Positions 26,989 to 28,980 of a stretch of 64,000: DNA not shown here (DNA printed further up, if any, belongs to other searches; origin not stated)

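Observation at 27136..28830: Threonine-synthase-like PLP enzyme fused to a receiver domain, next to a lone REC and a second ThrC-like paralog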

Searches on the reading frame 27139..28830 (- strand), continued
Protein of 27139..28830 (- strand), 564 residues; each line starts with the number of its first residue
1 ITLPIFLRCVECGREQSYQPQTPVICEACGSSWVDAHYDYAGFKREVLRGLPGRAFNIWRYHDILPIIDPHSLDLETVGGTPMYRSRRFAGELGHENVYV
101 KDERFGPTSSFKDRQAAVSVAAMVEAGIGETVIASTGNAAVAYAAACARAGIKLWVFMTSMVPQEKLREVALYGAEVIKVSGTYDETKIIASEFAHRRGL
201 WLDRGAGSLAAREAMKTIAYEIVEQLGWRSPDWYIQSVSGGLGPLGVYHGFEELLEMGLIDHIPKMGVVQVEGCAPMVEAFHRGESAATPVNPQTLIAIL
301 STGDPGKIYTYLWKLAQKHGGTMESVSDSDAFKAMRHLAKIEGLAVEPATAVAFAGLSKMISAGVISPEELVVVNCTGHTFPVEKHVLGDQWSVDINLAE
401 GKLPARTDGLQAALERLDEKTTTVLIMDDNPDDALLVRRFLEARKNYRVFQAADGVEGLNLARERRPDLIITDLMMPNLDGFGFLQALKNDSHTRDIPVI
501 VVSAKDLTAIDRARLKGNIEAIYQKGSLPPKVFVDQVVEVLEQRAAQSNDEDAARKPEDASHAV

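Call 9: find_homologous_proteins(query=window:27139-28830:-, max_evalue=1e-20)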
Query window:27139-28830:- (564 aa): 7278 proteins with E <= 1e-20 among 8000 candidates; the best 120 are listed.
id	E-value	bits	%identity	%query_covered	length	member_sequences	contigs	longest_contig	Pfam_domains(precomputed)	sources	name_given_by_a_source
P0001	0.0e+0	1223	100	96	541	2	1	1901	PF00291.32,PF00072.31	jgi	jgi:threonine synthase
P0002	0.0e+0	1011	80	98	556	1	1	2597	PF00291.32,PF00072.31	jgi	jgi:threonine synthase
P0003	3.0e-294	995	82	93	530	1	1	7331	PF00291.32,PF00072.31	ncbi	ncbi:MAG: threonine synthase, partial [Chloroflexota bacterium]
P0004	6.6e-292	987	80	96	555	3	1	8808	PF00291.32,PF00072.31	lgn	-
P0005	3.7e-290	981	79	95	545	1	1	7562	PF00291.32,PF00072.31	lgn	-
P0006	2.6e-288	975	76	99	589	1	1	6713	PF00291.32,PF00072.31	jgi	-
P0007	4.5e-285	965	80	94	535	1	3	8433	PF00291.32,PF00072.31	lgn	-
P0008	2.2e-284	962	77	96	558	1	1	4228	PF00291.32,PF00072.31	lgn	-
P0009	5.7e-284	961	76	97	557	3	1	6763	PF00291.32,PF00072.31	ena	-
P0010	1.1e-283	960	77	96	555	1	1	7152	PF00291.32,PF00072.31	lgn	-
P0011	3.9e-281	952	79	94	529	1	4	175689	PF00291.32,PF00072.31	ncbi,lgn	-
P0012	1.1e-278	943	75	96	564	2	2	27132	PF00291.32,PF00072.31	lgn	-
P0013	3.2e-278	942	76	97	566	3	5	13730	PF00291.32,PF00072.31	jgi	jgi:threonine synthase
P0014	1.4e-277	940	76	95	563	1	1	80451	PF00291.32,PF00072.31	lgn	-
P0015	1.5e-277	940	76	96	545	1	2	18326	PF00291.32,PF00072.31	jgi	jgi:threonine synthase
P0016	2.3e-276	936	79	92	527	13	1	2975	PF00291.32,PF00072.31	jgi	jgi:threonine synthase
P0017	3.0e-276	935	76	96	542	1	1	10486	PF00291.32,PF00072.31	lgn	-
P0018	4.2e-276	935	77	96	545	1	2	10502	PF00291.32,PF00072.31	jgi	jgi:threonine synthase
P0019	5.1e-275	931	81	91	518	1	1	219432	PF00291.32,PF00072.31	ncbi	-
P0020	1.2e-273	927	74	98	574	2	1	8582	PF00291.32,PF00072.31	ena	-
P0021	6.8e-269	911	77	91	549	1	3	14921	PF00291.32,PF00072.31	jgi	jgi:threonine synthase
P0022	5.0e-268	908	77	93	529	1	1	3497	PF00291.32,PF00072.31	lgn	-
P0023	4.6e-266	902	72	96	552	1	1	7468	PF00291.32,PF00072.31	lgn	-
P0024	8.1e-266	901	77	92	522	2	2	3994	PF00291.32,PF00072.31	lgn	-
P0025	1.0e-265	901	70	96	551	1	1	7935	PF00291.32,PF00072.31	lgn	-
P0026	7.8e-265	898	71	97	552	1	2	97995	PF00291.32,PF00072.31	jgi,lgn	jgi:threonine synthase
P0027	3.0e-264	896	77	91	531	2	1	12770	PF00291.32,PF00072.31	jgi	jgi:threonine synthase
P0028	4.1e-264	895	70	96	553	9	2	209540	PF00291.32,PF00072.31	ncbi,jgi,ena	jgi:threonine synthase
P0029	6.0e-264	895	70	98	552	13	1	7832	PF00291.32,PF00072.31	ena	-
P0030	8.6e-264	894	69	98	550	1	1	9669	PF00291.32,PF00072.31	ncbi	-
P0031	4.7e-263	892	70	97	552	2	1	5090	PF00291.32,PF00072.31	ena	-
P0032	9.9e-263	891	70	97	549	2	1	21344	PF00291.32,PF00072.31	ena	-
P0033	1.8e-262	890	70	97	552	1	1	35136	PF00291.32,PF00072.31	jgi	-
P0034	2.8e-262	889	70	98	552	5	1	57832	PF00291.32,PF00072.31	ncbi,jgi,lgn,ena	-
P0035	7.8e-262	888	71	95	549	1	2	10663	PF00291.32,PF00072.31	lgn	-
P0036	1.2e-261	887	71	97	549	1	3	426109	PF00291.32,PF00072.31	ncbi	-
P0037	1.2e-261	887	70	96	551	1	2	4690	PF00291.32,PF00072.31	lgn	-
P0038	1.3e-261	887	70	97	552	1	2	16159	PF00291.32,PF00072.31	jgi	jgi:threonine synthase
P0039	1.3e-261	887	70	97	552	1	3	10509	PF00291.32,PF00072.31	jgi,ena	jgi:threonine synthase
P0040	1.7e-261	887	70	97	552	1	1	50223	PF00291.32,PF00072.31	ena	-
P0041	4.1e-261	885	69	97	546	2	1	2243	PF00291.32,PF00072.31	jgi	jgi:threonine synthase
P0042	8.2e-261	884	70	97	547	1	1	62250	PF00291.32,PF00072.31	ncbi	-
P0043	1.2e-260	884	68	97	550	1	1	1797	PF00291.32,PF00072.31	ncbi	-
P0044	1.4e-260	884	70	97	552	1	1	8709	PF00291.32,PF00072.31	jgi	-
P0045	2.1e-260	883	69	96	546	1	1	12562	PF00291.32,PF00072.31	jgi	jgi:threonine synthase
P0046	2.4e-260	883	77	91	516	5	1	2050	PF00291.32,PF00072.31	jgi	jgi:threonine synthase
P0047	3.5e-260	882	68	98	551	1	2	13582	PF00291.32,PF00072.31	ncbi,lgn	-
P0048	4.8e-260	882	68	98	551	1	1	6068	PF00291.32,PF00072.31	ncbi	-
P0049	5.5e-260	882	68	97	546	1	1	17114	PF00291.32,PF00072.31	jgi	jgi:threonine synthase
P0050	6.5e-260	882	70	97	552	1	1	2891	PF00291.32,PF00072.31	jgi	jgi:threonine synthase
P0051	9.1e-260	881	69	98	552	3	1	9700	PF00291.32,PF00072.31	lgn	-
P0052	9.2e-260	881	70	96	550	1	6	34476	PF00291.32,PF00072.31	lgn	-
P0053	9.2e-260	881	68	98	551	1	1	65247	PF00291.32,PF00072.31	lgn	-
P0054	9.7e-260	881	68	98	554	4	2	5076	PF00291.32,PF00072.31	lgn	-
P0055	1.1e-259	881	70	97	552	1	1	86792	PF00291.32,PF00072.31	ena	-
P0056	1.1e-259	881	68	98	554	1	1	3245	PF00291.32,PF00072.31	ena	-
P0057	1.6e-259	880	67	99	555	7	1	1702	PF00291.32,PF00072.31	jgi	jgi:threonine synthase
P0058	2.0e-259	880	68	97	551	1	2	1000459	PF00291.32,PF00072.31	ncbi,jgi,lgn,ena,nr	ncbi:MAG: threonine synthase [Chloroflexi bacterium HGW-Chloroflexi-6]|nr:MAG: threonine synthase [C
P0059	2.3e-259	880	70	96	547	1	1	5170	PF00291.32,PF00072.31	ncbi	-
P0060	2.6e-259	880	70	96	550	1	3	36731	PF00291.32,PF00072.31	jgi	jgi:threonine synthase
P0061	2.7e-259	879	68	97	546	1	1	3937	PF00291.32,PF00072.31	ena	-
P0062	3.7e-259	879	69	97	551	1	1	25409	PF00291.32,PF00072.31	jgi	jgi:threonine synthase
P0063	4.3e-259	879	69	96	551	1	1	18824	PF00291.32,PF00072.31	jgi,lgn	jgi:threonine synthase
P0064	5.3e-259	878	69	97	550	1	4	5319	PF00291.32,PF00072.31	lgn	-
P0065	5.3e-259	878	69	98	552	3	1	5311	PF00291.32,PF00072.31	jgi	jgi:threonine synthase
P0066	5.5e-259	878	69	96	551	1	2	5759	PF00291.32,PF00072.31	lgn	-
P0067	6.3e-259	878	68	98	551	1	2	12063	PF00291.32,PF00072.31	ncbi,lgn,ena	-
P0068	8.2e-259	878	70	96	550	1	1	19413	PF00291.32,PF00072.31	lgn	-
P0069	8.6e-259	878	68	98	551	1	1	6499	PF00291.32,PF00072.31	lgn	-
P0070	8.7e-259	878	68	98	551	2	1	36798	PF00291.32,PF00072.31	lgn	-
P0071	9.2e-259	878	70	97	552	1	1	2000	PF00291.32,PF00072.31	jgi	jgi:threonine synthase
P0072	9.9e-259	878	69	96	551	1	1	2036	PF00291.32,PF00072.31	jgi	jgi:threonine synthase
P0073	1.1e-258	877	69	97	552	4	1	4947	PF00291.32,PF00072.31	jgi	jgi:threonine synthase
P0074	1.1e-258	877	69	98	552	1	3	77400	PF00291.32,PF00072.31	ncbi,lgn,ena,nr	ncbi:MAG TPA: hypothetical protein DEH25_06410 [Chloroflexi bacterium]|nr:hypothetical protein [Chlo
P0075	1.2e-258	877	70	96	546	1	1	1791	PF00291.32,PF00072.31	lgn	-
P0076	1.3e-258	877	69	96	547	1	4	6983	PF00291.32,PF00072.31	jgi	jgi:threonine synthase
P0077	1.3e-258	877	69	97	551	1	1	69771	PF00291.32,PF00072.31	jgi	jgi:threonine synthase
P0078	1.4e-258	877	69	96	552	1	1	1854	PF00291.32,PF00072.31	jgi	jgi:threonine synthase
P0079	1.8e-258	877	68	97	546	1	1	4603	PF00291.32,PF00072.31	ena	-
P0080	2.1e-258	877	68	97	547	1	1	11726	PF00291.32,PF00072.31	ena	-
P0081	2.2e-258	876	68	98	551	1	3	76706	PF00291.32,PF00072.31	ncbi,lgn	-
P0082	2.4e-258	876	68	98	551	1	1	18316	PF00291.32,PF00072.31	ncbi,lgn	-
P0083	2.5e-258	876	70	96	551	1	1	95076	PF00291.32,PF00072.31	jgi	jgi:threonine synthase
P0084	2.5e-258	876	70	96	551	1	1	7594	PF00291.32,PF00072.31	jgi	jgi:threonine synthase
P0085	2.5e-258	876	68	97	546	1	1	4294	PF00291.32,PF00072.31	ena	-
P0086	2.6e-258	876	71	95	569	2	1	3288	PF00291.32,PF00072.31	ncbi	-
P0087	2.6e-258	876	69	97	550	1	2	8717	PF00291.32,PF00072.31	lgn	-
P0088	2.6e-258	876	69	97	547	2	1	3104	PF00291.32,PF00072.31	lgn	-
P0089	2.9e-258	876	69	98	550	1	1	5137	PF00291.32,PF00072.31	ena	-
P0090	3.1e-258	876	68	98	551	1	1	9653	PF00291.32,PF00072.31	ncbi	-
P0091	3.5e-258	876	69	97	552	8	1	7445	PF00291.32,PF00072.31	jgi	jgi:threonine synthase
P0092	3.7e-258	876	69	97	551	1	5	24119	PF00291.32,PF00072.31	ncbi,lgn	ncbi:MAG: threonine synthase [Anaerolineales bacterium]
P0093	3.9e-258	876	70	96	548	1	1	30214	PF00291.32,PF00072.31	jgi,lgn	jgi:threonine synthase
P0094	4.1e-258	876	70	97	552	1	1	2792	PF00291.32,PF00072.31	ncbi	-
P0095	4.2e-258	876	69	95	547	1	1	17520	PF00291.32,PF00072.31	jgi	jgi:threonine synthase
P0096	4.5e-258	875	69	96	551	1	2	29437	PF00291.32,PF00072.31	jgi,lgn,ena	-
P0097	4.7e-258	875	68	98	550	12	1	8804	PF00291.32,PF00072.31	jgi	-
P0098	5.3e-258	875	71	95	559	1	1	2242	PF00291.32,PF00072.31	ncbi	ncbi:MAG: threonine synthase [Anaerolineales bacterium]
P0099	5.4e-258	875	69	98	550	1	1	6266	PF00291.32,PF00072.31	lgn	-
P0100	6.5e-258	875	68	98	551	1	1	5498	PF00291.32,PF00072.31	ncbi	-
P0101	6.5e-258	875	69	97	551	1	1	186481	PF00291.32,PF00072.31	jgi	jgi:threonine synthase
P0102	6.6e-258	875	69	96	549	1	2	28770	PF00291.32,PF00072.31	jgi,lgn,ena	-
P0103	6.6e-258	875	70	96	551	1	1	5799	PF00291.32,PF00072.31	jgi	jgi:threonine synthase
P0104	7.0e-258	875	69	98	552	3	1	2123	PF00291.32,PF00072.31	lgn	-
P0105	7.0e-258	875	71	94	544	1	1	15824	PF00291.32,PF00072.31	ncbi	-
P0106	7.9e-258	875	69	98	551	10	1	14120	PF00291.32,PF00072.31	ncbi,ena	ncbi:MAG: pyridoxal-phosphate dependent enzyme [Chloroflexota bacterium]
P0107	8.2e-258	875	68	98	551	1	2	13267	PF00291.32,PF00072.31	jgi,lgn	jgi:threonine synthase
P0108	8.2e-258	875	68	98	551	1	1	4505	PF00291.32,PF00072.31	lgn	-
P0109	9.6e-258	874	69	95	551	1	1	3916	PF00291.32,PF00072.31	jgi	-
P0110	1.1e-257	874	68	98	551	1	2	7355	PF00291.32,PF00072.31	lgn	-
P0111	1.1e-257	874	68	96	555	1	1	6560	PF00291.32,PF00072.31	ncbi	ncbi:MAG TPA: threonine synthase [Anaerolineales bacterium]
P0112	1.4e-257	874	69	98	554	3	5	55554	PF00291.32,PF00072.31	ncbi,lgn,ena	-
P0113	1.7e-257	874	68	97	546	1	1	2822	PF00291.32,PF00072.31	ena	-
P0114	2.2e-257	873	69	96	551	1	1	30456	PF00291.32,PF00072.31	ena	-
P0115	2.3e-257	873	70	96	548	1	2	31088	PF00291.32,PF00072.31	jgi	jgi:threonine synthase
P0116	2.4e-257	873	68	97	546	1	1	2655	PF00291.32,PF00072.31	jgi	-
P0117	2.4e-257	873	68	97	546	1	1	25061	PF00291.32,PF00072.31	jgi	jgi:threonine synthase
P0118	2.5e-257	873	69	96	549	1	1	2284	PF00291.32,PF00072.31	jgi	jgi:threonine synthase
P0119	2.6e-257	873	69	97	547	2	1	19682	PF00291.32,PF00072.31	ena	-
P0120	2.9e-257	873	68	97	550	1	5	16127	PF00291.32,PF00072.31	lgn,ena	-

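Call 12: find_encoding_contigs(protein=P0058, flank=10000, max_places=2)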
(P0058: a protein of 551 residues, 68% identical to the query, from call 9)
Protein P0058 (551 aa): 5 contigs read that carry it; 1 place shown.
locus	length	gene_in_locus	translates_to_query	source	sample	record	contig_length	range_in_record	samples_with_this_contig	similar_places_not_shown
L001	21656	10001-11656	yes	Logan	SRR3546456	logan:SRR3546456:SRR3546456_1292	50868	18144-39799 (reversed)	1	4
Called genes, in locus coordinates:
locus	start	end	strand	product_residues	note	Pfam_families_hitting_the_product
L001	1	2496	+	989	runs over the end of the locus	PF02743:dCache_1, PF00672:HAMP, PF01590:GAF, PF13185:GAF_2, PF13492:GAF_3, PF01590:GAF, PF13185:GAF_2, PF13492:GAF_3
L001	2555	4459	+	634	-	PF13492:GAF_3 (faint), PF04392:ABC_sub_bind, PF01590:GAF, PF13185:GAF_2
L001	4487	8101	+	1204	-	PF22673:MCP-like_PDC_1 (weak), PF00672:HAMP, PF01590:GAF, PF13185:GAF_2, PF13492:GAF_3, PF01590:GAF, PF13185:GAF_2, PF13492:GAF_3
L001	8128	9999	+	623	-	PF13492:GAF_3 (faint), PF01590:GAF (faint), PF00512:HisKA, PF02518:HATPase_c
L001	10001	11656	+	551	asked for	PF00291:PALP, PF00072:Response_reg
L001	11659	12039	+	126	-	PF00072:Response_reg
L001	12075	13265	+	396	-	PF00291:PALP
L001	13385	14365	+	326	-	PF03486:HI0933_like (faint), PF07992:Pyr_redox_2, PF13738:Pyr_redox_3, PF00070:Pyr_redox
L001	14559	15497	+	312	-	PF00056:Ldh_1_N, PF02866:Ldh_1_C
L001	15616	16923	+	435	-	PF00285:Citrate_synt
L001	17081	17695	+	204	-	PF12158:DUF3592 (weak)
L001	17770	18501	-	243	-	PF14808:TMEM164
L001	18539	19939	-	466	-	PF00672:HAMP, PF00211:Guanylate_cyc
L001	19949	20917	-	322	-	PF12974:Phosphonate-bd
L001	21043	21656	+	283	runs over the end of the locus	PF00561:Abhydrolase_1, PF12146:Hydrolase_4, PF12697:Abhydrolase_6, PF00756:Esterase (weak)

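Call 22: search_protein_representatives(protein=window:27139-28830:-)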
Query: 564 residues. Proteins with E-value up to 0.001 (for the whole library): 288961; up to 1e-10: 30694; up to 1e-30: 1748. The best 150 are listed.
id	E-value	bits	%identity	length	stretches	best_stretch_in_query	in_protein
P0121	6.6e-251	850.1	68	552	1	4-546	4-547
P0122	3.2e-206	702.6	51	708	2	9-543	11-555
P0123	5.2e-203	692.0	52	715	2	8-543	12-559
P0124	3.7e-162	557.2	50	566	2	227-537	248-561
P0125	1.7e-157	541.7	50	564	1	7-533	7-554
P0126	3.3e-151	521.0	50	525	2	167-543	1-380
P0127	1.2e-127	443.2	53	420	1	4-388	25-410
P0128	2.8e-117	409.0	42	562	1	7-518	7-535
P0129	2.6e-110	386.0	66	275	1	277-544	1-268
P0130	3.2e-107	375.8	76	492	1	94-319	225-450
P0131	9.2e-101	354.5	51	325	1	79-393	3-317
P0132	4.4e-95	335.7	45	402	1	8-379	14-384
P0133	5.5e-95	335.4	45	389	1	4-379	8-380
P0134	1.4e-93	330.8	44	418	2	277-542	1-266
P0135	7.9e-93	328.3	56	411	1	93-380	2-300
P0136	8.8e-92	324.9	45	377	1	6-379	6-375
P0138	2.1e-90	320.3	42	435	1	6-379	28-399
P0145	1.4e-77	278.0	39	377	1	5-378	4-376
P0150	9.2e-70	252.2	38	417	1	5-382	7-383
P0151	2.8e-68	247.3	40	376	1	7-375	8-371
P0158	3.1e-64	233.9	36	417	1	7-380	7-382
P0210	8.2e-56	206.1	34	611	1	6-381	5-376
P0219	1.9e-54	201.6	36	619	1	7-380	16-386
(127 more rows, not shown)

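Call 23: search_protein_families(library=pfam, proteins=[P0122, P0123, P0124, P0125, P0128, P0127, P0132, P0133, P0210, P0219], max_evalue=0.001)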
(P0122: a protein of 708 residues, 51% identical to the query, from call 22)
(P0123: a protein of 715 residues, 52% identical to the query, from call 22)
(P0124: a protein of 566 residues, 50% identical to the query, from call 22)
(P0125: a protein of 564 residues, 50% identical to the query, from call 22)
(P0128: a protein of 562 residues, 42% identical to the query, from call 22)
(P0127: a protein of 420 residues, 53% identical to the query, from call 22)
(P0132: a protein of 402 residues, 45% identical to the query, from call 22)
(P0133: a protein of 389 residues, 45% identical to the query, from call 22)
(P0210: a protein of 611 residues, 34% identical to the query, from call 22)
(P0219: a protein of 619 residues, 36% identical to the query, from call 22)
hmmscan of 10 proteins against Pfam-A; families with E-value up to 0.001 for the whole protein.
P0122 (708 aa): 2 families
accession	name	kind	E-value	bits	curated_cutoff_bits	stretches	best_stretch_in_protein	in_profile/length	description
PF00291.31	PALP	-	4.4e-58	197.4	35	1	75-389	1-295/295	Pyridoxal-phosphate dependent enzyme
PF00072.30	Response_reg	-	3.1e-41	140.5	30.2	2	436-537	1-99/111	Response regulator receiver domain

P0123 (715 aa): 2 families
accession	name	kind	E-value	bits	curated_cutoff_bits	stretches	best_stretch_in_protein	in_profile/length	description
PF00291.31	PALP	-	1.6e-62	212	35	1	78-392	1-295/295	Pyridoxal-phosphate dependent enzyme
PF00072.30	Response_reg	-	1.2e-37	128.9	30.2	2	440-527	1-85/111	Response regulator receiver domain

P0124 (566 aa): 2 families
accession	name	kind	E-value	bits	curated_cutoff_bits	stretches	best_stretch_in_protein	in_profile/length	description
PF00291.31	PALP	-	7.8e-60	203.1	35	1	73-400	1-295/295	Pyridoxal-phosphate dependent enzyme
PF00072.30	Response_reg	-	1.1e-20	74.3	30.2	1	448-546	1-96/111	Response regulator receiver domain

P0125 (564 aa): 2 families
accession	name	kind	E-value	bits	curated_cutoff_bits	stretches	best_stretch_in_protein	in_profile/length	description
PF00291.31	PALP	-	4.1e-62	210.6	35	1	80-393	1-295/295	Pyridoxal-phosphate dependent enzyme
PF00072.30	Response_reg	-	1.8e-20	73.6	30.2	1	446-555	1-108/111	Response regulator receiver domain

P0128 (562 aa): 2 families
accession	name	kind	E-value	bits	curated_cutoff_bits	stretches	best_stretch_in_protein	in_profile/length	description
PF00291.31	PALP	-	6.4e-59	200.1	35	1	74-395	2-294/295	Pyridoxal-phosphate dependent enzyme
PF00072.30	Response_reg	-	3.9e-06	27.4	30.2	1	441-526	1-83/111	Response regulator receiver domain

P0127 (420 aa): 1 family
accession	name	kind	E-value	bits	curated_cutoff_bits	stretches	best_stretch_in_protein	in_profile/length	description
PF00291.31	PALP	-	9.2e-69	232.4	35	1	95-400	1-295/295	Pyridoxal-phosphate dependent enzyme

P0132 (402 aa): 1 family
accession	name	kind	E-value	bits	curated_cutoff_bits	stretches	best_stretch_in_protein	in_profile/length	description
PF00291.31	PALP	-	2.4e-69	234.4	35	1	81-382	3-294/295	Pyridoxal-phosphate dependent enzyme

P0133 (389 aa): 1 family
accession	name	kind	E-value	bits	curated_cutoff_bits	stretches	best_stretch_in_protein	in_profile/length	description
PF00291.31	PALP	-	1.3e-67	228.6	35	1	75-379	1-295/295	Pyridoxal-phosphate dependent enzyme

P0210 (611 aa): 3 families
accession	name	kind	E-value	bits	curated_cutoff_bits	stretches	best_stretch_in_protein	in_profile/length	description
PF00291.31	PALP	-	3.5e-77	260.1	35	1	72-373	1-295/295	Pyridoxal-phosphate dependent enzyme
PF08502.15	LeuA_dimer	-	9.2e-18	64.9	24.9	1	466-601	2-129/131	LeuA allosteric (dimerisation) domain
PF02887.21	PK_C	-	0.00012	22.6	28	0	118-213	8-102/114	Pyruvate kinase, alpha/beta domain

P0219 (619 aa): 2 families
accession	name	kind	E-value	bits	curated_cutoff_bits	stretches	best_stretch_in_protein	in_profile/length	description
PF00291.31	PALP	-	3.2e-75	253.6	35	1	82-384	1-295/295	Pyridoxal-phosphate dependent enzyme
PF08502.15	LeuA_dimer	-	1.6e-27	96.5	24.9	1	477-613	2-130/131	LeuA allosteric (dimerisation) domain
